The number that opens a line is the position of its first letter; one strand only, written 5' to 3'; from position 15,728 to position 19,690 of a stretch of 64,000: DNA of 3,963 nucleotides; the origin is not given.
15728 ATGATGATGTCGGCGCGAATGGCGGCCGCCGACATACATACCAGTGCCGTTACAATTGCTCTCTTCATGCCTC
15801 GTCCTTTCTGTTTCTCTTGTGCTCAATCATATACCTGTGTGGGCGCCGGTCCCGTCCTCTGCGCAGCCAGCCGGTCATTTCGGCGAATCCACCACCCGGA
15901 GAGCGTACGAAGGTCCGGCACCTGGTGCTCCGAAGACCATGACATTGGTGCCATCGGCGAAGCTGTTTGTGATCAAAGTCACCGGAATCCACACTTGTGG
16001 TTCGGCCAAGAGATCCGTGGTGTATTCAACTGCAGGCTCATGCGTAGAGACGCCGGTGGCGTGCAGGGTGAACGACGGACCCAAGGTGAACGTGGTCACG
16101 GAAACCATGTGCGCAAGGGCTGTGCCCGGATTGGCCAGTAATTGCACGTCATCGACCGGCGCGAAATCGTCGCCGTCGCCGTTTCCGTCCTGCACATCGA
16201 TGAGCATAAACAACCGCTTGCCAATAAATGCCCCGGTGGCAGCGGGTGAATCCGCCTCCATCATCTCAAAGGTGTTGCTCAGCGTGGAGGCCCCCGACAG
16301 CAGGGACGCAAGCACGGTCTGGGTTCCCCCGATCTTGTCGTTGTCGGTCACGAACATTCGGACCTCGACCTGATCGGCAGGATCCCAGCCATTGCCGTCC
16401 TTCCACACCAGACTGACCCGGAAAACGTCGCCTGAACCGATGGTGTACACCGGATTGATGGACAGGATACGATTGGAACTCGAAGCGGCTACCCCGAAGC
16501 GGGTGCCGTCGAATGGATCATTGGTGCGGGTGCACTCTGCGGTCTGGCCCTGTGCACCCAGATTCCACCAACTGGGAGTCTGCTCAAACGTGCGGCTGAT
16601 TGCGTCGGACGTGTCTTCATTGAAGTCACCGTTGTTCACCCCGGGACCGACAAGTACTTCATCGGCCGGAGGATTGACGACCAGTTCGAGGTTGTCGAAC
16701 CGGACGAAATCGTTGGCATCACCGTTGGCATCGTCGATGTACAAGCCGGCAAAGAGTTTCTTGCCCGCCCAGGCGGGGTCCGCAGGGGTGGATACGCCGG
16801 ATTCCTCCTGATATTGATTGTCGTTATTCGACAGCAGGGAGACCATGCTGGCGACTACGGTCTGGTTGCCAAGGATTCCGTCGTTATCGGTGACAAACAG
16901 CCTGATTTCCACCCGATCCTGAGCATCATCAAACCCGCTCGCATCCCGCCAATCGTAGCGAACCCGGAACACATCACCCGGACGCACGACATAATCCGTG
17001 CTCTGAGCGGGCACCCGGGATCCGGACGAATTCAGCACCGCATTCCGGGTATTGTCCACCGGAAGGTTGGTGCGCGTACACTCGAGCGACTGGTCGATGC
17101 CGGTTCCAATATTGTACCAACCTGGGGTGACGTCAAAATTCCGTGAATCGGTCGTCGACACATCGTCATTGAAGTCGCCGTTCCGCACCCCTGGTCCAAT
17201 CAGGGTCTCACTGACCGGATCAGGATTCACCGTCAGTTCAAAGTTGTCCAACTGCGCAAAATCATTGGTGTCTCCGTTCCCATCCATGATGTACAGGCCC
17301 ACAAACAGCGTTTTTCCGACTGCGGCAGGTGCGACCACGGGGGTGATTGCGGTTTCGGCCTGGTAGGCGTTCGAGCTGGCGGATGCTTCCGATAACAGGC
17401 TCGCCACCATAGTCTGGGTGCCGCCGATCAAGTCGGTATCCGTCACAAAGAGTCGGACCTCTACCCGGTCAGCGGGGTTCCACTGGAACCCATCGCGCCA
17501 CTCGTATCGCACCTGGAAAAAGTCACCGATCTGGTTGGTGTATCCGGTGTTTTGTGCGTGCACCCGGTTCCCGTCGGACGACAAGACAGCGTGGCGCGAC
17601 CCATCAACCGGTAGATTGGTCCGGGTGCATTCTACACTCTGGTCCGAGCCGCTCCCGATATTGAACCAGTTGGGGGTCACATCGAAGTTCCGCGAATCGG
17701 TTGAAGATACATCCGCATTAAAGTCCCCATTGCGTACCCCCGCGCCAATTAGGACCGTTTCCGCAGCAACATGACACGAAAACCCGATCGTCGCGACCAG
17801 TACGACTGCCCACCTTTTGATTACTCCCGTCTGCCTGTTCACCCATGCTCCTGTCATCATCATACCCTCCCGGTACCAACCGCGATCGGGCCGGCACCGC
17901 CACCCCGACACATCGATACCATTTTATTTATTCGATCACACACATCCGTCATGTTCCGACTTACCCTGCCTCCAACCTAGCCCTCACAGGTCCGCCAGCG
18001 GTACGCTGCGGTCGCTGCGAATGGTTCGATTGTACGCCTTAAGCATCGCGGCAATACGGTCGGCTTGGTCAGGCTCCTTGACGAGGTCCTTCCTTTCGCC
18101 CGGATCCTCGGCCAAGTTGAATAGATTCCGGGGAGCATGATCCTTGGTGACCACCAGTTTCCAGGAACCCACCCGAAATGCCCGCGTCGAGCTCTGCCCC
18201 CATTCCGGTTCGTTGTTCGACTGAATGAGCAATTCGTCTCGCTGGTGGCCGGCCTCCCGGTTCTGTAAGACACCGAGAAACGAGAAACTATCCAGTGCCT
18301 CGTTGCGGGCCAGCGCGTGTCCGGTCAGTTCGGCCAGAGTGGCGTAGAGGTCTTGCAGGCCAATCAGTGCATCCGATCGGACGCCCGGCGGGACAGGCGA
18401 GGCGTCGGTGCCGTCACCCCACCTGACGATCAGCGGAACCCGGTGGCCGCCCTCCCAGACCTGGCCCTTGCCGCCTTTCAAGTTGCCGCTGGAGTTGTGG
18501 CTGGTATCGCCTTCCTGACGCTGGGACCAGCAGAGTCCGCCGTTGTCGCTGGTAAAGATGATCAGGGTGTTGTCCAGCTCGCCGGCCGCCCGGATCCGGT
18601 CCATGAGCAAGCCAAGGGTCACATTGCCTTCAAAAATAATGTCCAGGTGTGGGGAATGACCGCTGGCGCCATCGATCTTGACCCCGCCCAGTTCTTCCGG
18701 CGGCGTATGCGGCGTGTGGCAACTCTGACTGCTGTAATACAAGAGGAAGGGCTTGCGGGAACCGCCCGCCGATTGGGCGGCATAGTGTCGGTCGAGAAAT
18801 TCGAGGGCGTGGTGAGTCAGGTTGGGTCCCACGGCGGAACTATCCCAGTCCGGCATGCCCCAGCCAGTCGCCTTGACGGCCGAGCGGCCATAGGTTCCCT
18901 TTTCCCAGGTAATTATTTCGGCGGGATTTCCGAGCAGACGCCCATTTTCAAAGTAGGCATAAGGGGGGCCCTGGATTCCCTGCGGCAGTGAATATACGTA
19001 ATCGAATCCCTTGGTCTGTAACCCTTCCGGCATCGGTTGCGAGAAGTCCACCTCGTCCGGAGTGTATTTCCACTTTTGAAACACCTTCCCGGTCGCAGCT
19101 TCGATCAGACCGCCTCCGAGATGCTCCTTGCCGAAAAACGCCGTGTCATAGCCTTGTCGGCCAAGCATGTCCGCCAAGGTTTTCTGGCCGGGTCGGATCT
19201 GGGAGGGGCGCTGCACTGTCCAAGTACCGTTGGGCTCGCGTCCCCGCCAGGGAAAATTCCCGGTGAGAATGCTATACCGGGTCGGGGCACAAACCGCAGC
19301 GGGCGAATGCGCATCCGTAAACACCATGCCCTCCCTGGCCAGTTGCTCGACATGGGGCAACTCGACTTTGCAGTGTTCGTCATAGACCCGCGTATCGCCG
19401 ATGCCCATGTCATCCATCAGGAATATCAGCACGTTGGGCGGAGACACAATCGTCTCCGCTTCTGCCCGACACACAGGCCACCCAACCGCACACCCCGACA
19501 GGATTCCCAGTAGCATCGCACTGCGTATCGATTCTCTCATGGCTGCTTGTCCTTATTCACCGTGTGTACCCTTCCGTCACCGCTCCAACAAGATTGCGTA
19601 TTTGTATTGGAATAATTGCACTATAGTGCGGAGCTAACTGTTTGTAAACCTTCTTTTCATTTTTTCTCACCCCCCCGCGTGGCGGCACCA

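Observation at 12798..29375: Nine copies of an unassigned ~175-aa module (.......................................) spread over five secreted proteins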

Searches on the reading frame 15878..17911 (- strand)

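Call 8: search_protein_families(library=pfam, proteins=[window:15878-17911:-], max_evalue=0.1)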
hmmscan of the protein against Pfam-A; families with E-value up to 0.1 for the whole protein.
window:15878-17911:- (678 aa): 1 family
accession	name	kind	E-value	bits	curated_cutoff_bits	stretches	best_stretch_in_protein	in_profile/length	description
PF07423.16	DUF1510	-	1.7e-06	28.6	23.1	1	488-513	64-89/93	Domain of unknown function (DUF1510)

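Call 9: search_protein_families(library=ncbifam, proteins=[window:15878-17911:-], max_evalue=0.1)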
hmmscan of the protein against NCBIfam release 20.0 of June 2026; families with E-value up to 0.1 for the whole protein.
window:15878-17911:- (678 aa): 0 families

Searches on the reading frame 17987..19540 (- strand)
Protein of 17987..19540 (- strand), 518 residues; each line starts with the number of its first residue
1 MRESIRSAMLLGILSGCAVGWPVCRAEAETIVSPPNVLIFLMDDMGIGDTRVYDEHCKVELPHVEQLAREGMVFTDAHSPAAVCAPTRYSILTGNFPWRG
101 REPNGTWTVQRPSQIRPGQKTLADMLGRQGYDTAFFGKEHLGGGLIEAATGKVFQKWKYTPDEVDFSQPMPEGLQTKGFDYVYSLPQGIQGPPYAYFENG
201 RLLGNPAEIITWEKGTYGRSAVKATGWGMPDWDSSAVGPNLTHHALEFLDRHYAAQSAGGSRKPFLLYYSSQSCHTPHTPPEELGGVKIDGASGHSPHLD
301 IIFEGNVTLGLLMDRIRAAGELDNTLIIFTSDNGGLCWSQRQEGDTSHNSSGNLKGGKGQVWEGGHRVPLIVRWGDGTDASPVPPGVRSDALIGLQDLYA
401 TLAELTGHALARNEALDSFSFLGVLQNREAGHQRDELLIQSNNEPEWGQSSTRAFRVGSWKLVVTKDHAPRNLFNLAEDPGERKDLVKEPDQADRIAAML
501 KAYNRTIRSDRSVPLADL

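Call 18: search_protein_families(library=pfam, proteins=[window:17987-19540:-], max_evalue=0.001)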
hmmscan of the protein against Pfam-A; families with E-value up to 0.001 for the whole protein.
window:17987-19540:- (518 aa): 2 families
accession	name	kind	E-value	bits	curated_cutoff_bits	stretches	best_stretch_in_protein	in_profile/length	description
PF00884.28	Sulfatase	-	1.3e-36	126.9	25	1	35-407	1-300/301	Sulfatase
PF16347.10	SGSH_C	-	1.3e-05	25.8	29.3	1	361-501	11-146/154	N-sulphoglucosamine sulphohydrolase, C-terminal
